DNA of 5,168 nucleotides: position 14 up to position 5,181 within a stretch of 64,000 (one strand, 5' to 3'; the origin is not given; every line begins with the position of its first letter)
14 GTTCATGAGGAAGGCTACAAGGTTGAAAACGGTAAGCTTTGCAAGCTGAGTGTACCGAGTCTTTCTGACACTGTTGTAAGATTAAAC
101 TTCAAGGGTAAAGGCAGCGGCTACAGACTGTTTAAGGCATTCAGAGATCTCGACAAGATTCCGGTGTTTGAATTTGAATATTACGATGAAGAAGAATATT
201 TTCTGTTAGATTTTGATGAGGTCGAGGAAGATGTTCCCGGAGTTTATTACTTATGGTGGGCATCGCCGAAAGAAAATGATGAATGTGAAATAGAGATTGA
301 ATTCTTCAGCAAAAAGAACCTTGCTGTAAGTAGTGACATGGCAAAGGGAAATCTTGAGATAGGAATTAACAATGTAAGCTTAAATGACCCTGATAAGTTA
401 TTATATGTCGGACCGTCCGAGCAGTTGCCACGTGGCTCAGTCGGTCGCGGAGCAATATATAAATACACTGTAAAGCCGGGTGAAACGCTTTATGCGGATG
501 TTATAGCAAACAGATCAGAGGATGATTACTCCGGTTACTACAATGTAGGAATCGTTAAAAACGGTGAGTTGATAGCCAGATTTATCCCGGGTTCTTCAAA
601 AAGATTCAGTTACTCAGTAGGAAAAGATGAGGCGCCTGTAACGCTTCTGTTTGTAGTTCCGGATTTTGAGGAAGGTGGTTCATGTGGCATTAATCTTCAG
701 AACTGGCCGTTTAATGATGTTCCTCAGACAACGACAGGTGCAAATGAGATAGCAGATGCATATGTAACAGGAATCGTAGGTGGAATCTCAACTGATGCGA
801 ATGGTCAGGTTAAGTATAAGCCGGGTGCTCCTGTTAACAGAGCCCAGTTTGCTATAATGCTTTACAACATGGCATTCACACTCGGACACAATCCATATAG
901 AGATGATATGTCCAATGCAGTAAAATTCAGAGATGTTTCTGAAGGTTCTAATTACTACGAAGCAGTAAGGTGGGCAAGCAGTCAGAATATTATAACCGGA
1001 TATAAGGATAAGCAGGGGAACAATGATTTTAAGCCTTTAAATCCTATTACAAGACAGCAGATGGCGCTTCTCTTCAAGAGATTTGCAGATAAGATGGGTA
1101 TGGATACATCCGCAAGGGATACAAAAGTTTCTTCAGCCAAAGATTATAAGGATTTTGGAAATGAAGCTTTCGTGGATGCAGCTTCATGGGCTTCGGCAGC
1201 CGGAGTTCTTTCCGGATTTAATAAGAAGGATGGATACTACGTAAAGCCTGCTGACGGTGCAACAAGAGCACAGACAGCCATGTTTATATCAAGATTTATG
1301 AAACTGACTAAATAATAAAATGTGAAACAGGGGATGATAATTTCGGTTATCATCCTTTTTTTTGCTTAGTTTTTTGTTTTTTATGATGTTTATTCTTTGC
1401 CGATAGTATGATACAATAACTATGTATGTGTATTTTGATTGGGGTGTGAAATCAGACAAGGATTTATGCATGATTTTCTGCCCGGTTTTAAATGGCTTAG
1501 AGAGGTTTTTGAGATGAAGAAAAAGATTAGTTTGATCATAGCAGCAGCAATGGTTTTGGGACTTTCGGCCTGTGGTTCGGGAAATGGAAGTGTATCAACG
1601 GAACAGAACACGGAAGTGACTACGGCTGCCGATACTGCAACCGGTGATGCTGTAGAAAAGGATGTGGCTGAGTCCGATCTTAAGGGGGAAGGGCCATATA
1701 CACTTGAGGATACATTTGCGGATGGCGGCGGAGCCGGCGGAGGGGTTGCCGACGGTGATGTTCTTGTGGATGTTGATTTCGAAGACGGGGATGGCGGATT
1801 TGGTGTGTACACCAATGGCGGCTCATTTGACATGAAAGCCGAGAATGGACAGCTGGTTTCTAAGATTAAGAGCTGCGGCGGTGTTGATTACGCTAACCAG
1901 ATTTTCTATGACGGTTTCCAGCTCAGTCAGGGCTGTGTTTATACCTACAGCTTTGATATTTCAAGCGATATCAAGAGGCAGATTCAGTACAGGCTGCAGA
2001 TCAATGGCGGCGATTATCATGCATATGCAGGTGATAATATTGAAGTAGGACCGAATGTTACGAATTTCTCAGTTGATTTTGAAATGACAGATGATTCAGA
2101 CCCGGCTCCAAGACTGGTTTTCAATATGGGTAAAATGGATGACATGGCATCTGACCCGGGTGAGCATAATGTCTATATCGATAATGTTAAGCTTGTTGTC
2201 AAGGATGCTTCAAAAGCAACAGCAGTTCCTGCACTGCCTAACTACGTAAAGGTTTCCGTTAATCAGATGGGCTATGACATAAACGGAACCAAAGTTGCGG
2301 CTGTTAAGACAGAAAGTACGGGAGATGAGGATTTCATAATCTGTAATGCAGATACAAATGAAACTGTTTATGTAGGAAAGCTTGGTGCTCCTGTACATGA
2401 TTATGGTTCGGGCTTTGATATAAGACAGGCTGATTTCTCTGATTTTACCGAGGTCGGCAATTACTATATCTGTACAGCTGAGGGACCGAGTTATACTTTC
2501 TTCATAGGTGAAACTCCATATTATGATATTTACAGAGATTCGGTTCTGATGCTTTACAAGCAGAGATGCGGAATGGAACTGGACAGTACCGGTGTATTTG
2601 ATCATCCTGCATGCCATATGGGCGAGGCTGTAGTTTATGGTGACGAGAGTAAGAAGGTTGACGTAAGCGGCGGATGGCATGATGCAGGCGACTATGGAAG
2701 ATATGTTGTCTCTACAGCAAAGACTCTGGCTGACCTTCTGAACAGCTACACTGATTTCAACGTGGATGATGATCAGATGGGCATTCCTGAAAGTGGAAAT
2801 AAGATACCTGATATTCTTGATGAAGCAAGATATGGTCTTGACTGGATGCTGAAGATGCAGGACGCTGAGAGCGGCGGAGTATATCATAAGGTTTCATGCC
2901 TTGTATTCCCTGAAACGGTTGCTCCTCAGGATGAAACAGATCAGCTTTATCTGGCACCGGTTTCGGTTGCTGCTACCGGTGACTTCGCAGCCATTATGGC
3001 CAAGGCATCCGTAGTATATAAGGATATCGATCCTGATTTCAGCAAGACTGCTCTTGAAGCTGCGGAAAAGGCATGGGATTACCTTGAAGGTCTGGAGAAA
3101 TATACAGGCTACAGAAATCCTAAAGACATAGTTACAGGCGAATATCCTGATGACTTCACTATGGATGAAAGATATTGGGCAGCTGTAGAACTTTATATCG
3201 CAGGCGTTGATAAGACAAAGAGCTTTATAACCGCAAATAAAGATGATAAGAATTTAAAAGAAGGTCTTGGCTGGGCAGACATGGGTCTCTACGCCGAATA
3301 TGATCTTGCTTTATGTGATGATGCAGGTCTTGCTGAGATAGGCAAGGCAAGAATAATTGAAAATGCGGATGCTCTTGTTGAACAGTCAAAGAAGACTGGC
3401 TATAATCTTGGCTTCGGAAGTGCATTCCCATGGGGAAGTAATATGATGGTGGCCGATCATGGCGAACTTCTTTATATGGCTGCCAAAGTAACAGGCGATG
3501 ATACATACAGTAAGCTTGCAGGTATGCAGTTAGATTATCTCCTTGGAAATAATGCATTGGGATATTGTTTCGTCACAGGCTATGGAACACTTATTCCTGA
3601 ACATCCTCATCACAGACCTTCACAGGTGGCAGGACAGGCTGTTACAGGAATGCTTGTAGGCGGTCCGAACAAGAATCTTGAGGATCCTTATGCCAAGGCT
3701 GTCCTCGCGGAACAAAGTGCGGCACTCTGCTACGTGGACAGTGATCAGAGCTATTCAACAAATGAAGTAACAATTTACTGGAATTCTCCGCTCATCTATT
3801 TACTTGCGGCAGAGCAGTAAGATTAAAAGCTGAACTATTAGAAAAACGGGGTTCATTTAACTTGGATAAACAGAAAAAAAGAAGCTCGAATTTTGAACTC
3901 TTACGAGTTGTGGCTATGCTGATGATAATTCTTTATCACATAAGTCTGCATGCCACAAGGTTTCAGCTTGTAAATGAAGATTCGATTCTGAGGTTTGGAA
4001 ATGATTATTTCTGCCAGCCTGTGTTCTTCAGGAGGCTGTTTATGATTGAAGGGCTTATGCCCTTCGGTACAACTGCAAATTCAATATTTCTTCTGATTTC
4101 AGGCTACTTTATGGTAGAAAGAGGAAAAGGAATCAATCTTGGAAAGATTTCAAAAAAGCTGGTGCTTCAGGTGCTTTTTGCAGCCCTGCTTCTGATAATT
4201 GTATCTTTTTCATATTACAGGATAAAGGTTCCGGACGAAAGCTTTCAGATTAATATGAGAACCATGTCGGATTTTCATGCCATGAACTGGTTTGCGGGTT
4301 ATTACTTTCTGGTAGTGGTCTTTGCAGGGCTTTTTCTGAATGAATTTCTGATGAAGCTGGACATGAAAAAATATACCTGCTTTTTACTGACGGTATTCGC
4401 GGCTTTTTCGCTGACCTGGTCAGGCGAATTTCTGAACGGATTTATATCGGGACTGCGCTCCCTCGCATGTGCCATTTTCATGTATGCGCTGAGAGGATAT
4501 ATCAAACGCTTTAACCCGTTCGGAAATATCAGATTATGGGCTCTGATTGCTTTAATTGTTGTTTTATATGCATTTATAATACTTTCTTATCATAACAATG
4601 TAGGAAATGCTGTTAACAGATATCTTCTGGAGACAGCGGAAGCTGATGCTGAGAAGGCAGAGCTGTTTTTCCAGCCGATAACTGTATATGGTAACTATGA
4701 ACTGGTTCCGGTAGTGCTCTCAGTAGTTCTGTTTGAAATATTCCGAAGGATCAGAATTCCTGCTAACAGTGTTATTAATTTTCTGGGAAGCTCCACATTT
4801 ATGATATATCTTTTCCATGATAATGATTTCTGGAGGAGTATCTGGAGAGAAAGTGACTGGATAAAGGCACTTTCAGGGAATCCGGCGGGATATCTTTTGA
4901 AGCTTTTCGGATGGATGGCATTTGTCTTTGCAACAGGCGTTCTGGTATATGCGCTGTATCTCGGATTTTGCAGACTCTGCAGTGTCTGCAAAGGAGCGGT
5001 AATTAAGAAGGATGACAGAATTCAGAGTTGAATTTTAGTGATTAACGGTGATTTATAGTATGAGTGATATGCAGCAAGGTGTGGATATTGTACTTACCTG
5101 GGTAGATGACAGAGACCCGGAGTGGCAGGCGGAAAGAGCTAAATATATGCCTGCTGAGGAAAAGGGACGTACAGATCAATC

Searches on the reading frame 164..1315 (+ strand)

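Call 75: search_protein_families(library=pfam, proteins=[window:164-1315:+], max_evalue=0.00001)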
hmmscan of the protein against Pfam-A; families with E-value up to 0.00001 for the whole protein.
window:164-1315:+ (383 aa): 1 family
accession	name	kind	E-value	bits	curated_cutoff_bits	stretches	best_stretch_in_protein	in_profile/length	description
PF00395.25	SLH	-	4.8e-16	58.9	20.8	1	254-301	1-44/44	S-layer homology domain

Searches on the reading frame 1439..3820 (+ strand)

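Call 75: search_protein_families(library=pfam, proteins=[window:1439-3820:+], max_evalue=0.00001)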
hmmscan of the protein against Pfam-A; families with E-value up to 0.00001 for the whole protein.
window:1439-3820:+ (793 aa): 3 families
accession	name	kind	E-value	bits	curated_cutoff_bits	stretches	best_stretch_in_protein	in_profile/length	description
PF00759.25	Glyco_hydro_9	-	5e-91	306.6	27.7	1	361-789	1-444/444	Glycosyl hydrolase family 9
PF02927.20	CelD_N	-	2.9e-17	63.6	24.6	1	271-347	5-82/86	Cellulase N-terminal ig-like domain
PF02018.23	CBM_4_9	-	2.4e-08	34.8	25.9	1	107-231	2-132/136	Carbohydrate binding domain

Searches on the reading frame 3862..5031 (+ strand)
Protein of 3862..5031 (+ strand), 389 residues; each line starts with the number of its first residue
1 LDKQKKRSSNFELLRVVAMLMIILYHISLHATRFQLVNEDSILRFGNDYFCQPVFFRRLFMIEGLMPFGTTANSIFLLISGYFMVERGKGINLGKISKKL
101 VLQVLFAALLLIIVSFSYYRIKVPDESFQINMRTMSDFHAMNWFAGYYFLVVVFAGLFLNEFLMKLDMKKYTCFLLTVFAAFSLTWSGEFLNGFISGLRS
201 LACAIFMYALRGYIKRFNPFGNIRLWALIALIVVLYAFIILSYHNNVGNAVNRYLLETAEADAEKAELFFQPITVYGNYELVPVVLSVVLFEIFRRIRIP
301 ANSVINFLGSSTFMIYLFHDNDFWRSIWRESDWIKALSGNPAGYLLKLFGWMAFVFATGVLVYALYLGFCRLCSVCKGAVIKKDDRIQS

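Call 75: search_protein_families(library=pfam, proteins=[window:3862-5031:+], max_evalue=0.00001)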
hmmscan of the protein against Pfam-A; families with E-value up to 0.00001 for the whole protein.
window:3862-5031:+ (389 aa): 1 family
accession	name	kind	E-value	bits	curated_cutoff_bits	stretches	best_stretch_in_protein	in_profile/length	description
PF01757.29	Acyl_transf_3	-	1.5e-14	54.2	31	1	10-359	3-312/326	Acyltransferase domain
